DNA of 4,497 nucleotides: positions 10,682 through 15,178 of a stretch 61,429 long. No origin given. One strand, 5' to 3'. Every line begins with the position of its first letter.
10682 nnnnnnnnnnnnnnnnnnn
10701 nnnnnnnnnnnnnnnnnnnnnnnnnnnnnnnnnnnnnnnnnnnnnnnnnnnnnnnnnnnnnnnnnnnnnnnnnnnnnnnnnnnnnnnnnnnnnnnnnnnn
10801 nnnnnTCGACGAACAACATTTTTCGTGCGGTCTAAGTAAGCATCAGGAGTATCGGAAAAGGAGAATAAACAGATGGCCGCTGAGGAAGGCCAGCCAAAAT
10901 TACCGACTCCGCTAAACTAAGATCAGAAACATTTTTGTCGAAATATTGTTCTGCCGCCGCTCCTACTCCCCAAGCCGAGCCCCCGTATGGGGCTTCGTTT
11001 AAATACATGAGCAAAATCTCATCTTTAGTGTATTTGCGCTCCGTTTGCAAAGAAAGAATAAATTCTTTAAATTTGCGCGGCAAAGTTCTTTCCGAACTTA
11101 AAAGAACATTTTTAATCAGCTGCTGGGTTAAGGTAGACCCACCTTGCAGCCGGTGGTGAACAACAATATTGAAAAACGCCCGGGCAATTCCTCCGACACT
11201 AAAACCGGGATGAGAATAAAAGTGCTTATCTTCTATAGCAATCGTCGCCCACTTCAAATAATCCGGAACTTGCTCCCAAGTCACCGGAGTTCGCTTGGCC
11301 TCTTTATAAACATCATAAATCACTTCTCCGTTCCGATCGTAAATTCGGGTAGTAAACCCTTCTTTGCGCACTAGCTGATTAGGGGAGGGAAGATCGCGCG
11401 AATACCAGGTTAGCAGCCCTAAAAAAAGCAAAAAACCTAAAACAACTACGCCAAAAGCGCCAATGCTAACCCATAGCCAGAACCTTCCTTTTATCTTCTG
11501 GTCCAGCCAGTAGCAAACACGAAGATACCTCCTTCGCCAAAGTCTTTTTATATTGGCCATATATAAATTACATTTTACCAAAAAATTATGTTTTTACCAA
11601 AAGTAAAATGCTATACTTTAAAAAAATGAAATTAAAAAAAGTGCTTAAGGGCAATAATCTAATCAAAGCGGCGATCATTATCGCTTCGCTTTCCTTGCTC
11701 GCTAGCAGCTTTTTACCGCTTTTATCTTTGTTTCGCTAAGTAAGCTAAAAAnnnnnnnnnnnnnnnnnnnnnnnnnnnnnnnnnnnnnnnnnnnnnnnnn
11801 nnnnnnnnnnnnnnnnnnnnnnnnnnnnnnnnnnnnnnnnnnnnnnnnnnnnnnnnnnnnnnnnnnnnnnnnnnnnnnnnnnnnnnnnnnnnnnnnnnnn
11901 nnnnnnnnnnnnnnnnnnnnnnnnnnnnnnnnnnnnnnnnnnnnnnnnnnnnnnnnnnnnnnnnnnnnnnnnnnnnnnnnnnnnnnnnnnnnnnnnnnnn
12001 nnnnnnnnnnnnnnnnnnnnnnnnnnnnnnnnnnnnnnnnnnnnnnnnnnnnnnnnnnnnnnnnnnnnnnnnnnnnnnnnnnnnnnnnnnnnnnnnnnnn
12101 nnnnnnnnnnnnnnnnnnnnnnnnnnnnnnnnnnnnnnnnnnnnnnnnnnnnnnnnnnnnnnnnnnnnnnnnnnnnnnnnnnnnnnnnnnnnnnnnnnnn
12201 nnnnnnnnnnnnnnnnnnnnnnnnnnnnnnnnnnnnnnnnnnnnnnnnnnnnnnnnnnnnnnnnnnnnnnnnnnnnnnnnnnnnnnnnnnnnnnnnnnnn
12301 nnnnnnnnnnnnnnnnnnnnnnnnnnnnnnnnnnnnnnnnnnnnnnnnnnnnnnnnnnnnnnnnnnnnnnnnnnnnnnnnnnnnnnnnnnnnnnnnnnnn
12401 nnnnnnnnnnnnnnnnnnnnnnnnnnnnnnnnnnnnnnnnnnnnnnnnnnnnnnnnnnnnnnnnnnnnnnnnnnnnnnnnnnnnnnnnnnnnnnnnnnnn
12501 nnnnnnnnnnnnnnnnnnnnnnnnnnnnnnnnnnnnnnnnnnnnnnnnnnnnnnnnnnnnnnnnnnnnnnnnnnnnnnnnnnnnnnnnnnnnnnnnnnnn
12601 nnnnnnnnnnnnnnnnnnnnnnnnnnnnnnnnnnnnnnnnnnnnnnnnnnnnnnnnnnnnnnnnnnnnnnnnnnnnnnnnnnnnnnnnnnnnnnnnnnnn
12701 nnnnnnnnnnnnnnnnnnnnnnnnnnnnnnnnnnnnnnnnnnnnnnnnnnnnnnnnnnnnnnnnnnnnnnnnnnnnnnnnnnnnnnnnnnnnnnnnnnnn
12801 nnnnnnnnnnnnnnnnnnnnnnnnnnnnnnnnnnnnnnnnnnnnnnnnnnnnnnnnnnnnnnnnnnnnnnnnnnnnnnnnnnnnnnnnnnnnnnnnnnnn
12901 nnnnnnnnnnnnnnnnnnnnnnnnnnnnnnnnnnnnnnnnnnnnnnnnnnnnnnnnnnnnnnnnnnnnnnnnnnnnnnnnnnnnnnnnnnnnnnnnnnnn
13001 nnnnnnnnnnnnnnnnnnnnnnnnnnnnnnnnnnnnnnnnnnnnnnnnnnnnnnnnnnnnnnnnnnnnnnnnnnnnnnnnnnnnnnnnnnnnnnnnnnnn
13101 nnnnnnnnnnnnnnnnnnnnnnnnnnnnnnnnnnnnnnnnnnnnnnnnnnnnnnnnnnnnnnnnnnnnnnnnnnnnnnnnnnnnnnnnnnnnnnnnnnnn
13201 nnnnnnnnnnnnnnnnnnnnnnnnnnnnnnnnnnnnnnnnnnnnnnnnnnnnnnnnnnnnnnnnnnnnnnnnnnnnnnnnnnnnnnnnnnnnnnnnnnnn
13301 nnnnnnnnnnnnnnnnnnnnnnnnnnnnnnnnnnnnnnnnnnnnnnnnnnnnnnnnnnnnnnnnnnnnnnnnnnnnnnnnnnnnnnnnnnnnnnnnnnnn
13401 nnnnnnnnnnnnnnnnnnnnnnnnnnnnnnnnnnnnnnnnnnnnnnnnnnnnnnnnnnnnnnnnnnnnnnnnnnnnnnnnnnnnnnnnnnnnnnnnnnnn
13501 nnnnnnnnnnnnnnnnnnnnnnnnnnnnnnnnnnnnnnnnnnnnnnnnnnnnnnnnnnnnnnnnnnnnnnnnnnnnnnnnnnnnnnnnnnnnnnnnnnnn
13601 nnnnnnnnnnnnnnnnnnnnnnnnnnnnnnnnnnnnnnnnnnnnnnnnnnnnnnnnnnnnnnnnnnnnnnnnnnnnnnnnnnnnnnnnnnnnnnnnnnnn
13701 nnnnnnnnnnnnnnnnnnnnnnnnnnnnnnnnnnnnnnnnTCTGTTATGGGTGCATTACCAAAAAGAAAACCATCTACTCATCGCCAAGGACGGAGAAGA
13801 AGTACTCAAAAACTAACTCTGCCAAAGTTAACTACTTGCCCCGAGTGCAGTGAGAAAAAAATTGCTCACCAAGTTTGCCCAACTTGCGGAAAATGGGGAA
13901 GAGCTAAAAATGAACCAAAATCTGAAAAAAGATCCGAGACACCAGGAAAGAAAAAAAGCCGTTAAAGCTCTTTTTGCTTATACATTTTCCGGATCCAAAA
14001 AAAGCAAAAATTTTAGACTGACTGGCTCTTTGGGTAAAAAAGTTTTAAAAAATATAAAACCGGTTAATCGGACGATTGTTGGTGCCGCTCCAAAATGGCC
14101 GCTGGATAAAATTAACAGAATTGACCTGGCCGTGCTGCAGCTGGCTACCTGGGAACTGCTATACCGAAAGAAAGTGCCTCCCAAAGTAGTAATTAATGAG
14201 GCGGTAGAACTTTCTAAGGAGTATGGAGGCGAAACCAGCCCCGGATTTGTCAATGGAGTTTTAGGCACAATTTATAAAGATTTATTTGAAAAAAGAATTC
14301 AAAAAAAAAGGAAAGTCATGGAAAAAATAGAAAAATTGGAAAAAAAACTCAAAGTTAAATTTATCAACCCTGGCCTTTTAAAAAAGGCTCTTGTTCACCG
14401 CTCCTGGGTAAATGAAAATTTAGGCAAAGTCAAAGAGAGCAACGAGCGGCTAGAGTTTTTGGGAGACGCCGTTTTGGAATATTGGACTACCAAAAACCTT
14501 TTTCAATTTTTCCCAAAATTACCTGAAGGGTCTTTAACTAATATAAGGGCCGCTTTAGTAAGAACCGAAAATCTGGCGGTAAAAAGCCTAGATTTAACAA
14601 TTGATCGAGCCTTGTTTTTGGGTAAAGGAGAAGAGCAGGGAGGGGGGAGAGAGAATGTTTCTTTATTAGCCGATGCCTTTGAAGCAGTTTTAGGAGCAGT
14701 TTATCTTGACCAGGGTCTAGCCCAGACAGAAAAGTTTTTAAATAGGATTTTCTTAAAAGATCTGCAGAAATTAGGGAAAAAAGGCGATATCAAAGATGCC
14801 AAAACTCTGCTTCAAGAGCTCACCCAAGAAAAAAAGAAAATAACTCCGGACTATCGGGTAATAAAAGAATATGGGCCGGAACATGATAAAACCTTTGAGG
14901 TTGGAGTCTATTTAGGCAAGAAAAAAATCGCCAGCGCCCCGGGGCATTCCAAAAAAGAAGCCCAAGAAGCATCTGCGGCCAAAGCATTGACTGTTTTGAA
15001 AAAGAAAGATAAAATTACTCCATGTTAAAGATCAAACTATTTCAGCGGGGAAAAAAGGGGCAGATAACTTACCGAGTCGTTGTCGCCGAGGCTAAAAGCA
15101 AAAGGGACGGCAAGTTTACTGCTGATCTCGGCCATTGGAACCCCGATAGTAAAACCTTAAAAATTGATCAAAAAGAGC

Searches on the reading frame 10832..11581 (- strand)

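Call 91: search_protein_families(library=pfam, proteins=[window:10832-11581:-], max_evalue=0.0001)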
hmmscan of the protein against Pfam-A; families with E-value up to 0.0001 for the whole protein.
window:10832-11581:- (249 aa): 1 family
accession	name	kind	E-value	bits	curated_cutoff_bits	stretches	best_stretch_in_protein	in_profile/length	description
PF00912.28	Transgly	-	4.3e-57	192.8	27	1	85-241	2-159/178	Transglycosylase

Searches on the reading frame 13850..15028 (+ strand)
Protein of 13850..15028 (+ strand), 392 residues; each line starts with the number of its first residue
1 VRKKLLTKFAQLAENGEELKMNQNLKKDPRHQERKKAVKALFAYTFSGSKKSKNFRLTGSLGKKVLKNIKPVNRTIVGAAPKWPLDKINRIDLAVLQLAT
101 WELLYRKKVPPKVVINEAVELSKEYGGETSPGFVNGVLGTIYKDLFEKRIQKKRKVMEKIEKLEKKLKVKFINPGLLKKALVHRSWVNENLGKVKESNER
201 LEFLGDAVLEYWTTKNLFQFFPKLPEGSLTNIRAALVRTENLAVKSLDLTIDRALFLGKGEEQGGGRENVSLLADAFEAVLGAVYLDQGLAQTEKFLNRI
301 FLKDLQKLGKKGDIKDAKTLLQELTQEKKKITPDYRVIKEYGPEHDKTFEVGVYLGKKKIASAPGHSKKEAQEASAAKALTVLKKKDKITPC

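Call 91: search_protein_families(library=pfam, proteins=[window:13850-15028:+], max_evalue=0.0001)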
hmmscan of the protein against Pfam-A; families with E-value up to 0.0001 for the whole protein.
window:13850-15028:+ (392 aa): 5 families
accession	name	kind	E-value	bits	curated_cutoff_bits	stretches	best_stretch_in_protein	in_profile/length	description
PF14622.11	Ribonucleas_3_3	-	4.4e-33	114.6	35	1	174-304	2-127/128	Ribonuclease-III-like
PF01029.23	NusB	-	2.7e-25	89.7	23.1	1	50-143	40-133/133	NusB family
PF00636.31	Ribonuclease_3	-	1.4e-22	80.8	27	1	199-289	1-102/102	Ribonuclease III domain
PF00035.32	dsrm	-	1.1e-14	55.1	23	1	317-383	1-66/66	Double-stranded RNA binding motif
PF22935.1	RM44_endonuclase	-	5.1e-07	30.3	27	1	164-283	10-138/139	Large ribosomal subunit protein mL44, endonuclease domain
